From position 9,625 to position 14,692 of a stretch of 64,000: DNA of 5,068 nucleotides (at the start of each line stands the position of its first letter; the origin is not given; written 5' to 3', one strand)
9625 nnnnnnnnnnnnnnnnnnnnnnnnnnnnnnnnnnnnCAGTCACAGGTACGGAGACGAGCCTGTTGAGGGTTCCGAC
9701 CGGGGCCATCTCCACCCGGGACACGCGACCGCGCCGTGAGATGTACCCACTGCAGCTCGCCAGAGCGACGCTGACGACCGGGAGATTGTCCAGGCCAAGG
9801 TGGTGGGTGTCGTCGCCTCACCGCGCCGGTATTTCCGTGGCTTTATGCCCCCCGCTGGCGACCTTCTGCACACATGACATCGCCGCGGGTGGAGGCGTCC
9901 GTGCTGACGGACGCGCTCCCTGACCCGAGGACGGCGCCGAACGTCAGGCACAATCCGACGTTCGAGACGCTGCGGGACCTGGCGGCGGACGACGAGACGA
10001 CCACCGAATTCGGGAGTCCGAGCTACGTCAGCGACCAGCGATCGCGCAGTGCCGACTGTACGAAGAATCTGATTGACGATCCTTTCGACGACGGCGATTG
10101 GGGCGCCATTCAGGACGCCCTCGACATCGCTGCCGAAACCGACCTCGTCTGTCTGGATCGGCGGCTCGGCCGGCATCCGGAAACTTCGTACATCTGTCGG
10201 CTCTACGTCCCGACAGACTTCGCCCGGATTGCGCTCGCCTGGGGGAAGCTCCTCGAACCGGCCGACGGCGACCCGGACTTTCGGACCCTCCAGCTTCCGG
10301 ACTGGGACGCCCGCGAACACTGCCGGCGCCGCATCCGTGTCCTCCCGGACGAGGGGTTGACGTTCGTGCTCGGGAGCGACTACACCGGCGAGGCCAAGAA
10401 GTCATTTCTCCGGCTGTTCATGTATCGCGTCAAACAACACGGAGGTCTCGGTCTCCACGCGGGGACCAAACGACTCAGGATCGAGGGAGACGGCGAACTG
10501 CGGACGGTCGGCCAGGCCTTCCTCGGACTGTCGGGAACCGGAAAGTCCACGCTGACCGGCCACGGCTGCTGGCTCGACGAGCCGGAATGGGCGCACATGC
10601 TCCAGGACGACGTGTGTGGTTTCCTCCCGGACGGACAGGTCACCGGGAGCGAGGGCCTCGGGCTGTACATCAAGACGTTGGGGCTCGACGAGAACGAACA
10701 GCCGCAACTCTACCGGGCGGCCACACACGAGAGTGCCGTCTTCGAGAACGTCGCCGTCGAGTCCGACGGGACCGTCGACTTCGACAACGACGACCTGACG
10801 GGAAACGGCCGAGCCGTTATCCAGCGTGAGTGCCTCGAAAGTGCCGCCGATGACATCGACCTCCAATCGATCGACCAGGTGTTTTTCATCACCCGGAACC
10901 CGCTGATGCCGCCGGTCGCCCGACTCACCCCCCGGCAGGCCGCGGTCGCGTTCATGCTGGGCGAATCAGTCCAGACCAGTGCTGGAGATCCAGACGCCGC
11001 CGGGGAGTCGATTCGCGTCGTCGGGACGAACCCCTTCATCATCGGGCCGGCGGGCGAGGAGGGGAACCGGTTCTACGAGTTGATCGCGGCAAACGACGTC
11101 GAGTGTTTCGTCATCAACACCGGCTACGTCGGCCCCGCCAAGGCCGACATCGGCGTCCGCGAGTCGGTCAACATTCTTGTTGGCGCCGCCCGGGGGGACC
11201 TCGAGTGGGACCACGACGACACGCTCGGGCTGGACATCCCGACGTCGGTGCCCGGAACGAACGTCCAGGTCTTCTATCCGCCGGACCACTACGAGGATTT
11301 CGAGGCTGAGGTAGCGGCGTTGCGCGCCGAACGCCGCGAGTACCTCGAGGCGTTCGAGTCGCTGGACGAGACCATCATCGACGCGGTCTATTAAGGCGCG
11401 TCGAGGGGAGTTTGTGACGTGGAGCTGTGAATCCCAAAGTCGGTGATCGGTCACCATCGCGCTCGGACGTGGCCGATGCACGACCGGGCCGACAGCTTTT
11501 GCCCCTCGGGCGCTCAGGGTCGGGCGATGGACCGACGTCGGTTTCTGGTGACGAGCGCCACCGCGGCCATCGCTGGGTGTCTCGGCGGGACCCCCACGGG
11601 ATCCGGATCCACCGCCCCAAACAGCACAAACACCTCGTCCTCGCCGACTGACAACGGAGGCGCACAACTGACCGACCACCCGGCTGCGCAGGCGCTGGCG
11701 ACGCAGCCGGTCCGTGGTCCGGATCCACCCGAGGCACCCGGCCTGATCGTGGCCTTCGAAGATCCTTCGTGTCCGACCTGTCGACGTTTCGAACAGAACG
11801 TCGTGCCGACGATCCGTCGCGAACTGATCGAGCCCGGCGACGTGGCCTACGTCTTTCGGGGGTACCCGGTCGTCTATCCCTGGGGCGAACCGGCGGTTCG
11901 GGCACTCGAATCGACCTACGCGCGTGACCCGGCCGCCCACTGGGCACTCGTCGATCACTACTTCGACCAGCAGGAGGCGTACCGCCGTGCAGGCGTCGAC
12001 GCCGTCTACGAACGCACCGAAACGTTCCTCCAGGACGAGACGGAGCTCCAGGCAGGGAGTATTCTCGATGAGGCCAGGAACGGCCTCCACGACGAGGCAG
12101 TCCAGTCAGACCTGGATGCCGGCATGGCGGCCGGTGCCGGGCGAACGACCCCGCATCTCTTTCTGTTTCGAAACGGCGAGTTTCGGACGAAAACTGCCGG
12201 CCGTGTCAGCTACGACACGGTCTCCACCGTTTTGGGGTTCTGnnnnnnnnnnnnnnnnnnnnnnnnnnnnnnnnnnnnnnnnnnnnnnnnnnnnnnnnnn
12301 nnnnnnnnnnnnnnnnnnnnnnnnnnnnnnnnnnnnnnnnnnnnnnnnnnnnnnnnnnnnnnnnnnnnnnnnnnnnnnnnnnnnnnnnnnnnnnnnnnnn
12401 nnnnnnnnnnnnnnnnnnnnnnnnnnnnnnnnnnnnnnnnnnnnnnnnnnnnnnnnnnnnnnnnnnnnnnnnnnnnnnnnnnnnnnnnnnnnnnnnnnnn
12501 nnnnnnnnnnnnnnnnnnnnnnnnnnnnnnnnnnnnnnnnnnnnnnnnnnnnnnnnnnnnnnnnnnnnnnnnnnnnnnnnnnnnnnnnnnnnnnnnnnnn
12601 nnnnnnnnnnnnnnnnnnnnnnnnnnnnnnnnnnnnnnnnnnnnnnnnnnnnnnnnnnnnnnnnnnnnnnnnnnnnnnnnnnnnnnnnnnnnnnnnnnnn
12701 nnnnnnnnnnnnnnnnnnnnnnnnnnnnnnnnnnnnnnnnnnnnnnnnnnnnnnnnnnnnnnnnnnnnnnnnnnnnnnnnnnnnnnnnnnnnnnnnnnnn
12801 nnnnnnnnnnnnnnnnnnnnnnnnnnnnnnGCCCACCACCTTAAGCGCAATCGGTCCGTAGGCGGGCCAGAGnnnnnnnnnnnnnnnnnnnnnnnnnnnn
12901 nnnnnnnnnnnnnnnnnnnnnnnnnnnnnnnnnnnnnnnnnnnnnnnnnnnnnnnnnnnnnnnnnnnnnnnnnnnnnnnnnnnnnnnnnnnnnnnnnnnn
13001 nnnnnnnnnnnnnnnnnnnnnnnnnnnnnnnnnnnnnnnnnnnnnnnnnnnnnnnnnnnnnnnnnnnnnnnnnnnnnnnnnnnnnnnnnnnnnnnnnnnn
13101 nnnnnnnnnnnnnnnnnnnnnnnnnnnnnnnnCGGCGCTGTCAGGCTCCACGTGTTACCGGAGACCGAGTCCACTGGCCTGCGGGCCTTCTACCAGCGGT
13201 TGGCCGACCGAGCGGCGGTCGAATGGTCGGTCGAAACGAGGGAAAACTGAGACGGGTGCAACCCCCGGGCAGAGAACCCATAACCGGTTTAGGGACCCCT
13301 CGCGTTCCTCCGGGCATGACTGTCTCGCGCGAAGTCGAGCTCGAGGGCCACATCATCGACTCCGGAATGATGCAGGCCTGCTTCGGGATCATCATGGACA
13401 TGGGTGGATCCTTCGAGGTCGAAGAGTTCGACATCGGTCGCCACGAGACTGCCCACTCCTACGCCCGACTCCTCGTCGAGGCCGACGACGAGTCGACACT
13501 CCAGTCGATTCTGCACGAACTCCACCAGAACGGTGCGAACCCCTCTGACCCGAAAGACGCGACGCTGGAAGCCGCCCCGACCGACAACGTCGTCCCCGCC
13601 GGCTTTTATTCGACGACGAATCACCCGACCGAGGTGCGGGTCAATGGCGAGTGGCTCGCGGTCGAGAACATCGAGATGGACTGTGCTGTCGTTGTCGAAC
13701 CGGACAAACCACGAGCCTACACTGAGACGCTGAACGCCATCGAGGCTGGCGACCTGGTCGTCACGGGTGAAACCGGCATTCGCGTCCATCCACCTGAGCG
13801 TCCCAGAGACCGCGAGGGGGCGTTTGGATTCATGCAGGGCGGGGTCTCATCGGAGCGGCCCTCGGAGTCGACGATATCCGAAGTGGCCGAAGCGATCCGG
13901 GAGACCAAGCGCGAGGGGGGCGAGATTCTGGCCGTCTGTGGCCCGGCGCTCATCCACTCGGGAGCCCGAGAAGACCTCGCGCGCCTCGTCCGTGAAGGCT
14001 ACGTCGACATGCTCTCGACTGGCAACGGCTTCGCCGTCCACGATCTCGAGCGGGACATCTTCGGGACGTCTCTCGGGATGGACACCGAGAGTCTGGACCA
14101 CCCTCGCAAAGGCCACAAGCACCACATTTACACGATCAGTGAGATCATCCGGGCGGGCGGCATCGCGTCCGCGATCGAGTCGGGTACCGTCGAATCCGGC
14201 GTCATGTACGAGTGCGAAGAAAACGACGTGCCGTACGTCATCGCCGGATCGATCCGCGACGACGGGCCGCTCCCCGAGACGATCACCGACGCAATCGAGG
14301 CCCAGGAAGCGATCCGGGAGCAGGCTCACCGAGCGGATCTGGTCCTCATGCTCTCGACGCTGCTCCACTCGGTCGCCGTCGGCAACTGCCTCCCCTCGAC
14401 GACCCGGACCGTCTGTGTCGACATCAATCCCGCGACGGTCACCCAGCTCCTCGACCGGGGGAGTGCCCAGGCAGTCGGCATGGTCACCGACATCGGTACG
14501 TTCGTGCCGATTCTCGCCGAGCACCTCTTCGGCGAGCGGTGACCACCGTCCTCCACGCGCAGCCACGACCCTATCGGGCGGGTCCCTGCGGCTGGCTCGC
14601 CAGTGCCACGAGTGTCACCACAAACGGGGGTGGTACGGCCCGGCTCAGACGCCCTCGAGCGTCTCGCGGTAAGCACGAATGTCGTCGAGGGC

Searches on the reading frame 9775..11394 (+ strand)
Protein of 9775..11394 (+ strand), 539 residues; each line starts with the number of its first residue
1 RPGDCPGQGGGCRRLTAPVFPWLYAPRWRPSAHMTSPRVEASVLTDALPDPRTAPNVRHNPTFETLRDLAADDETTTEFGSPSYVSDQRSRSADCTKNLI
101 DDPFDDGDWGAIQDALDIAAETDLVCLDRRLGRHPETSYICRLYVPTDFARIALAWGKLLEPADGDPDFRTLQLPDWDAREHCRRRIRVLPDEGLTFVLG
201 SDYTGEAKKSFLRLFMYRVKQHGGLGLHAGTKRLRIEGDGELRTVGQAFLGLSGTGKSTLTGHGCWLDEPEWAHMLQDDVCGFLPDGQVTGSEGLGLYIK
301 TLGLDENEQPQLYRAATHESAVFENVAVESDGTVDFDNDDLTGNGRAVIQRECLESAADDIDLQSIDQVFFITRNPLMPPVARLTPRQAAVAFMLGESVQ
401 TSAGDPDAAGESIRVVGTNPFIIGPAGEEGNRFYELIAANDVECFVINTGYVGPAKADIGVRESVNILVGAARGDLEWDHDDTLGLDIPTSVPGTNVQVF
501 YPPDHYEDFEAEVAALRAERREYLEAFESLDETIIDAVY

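Call 23: search_protein_families(library=pfam, proteins=[window:9775-11394:+], max_evalue=0.001)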
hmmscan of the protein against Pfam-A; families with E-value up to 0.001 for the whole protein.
window:9775-11394:+ (539 aa): 1 family
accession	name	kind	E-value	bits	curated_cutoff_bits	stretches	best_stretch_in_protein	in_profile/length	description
PF01293.25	PEPCK_ATP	-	2.5e-55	188.5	26.5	1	100-496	62-463/465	Phosphoenolpyruvate carboxykinase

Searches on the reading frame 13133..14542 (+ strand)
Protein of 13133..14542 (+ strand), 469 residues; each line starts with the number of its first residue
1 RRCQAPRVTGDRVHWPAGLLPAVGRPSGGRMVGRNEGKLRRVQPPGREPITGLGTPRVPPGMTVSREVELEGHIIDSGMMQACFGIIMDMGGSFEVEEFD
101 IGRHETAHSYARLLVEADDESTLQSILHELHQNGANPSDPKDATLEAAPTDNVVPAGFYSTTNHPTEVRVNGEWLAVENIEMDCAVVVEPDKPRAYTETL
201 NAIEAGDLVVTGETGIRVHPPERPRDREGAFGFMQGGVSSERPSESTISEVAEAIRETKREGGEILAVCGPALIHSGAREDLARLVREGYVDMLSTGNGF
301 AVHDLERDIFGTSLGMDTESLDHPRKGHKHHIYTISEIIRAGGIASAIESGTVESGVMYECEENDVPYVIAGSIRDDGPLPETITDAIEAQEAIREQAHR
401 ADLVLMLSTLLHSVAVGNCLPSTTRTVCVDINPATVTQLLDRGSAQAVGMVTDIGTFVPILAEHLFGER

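Call 23: search_protein_families(library=pfam, proteins=[window:13133-14542:+], max_evalue=0.001)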
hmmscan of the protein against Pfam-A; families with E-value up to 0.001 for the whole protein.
window:13133-14542:+ (469 aa): 4 families
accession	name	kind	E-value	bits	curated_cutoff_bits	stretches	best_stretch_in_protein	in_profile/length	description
PF21570.3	ArgZ-like_C_2nd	-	3.7e-94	314.8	27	1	250-461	2-213/213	Arginine dihydrolase ArgZ-like, C-terminal, Rossmann fold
PF04455.17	Saccharop_dh_N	-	2e-37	128.1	23.5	1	65-164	1-100/100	LOR/SDH bifunctional enzyme conserved region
PF21571.2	ArgZ-like_C_1st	-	1.1e-32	112.3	27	1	165-248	1-84/84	Arginine dihydrolase ArgZ-like, C-terminal, first region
PF00205.28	TPP_enzyme_M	-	0.00024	21.2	30.4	0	391-458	68-134/137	Thiamine pyrophosphate enzyme, central domain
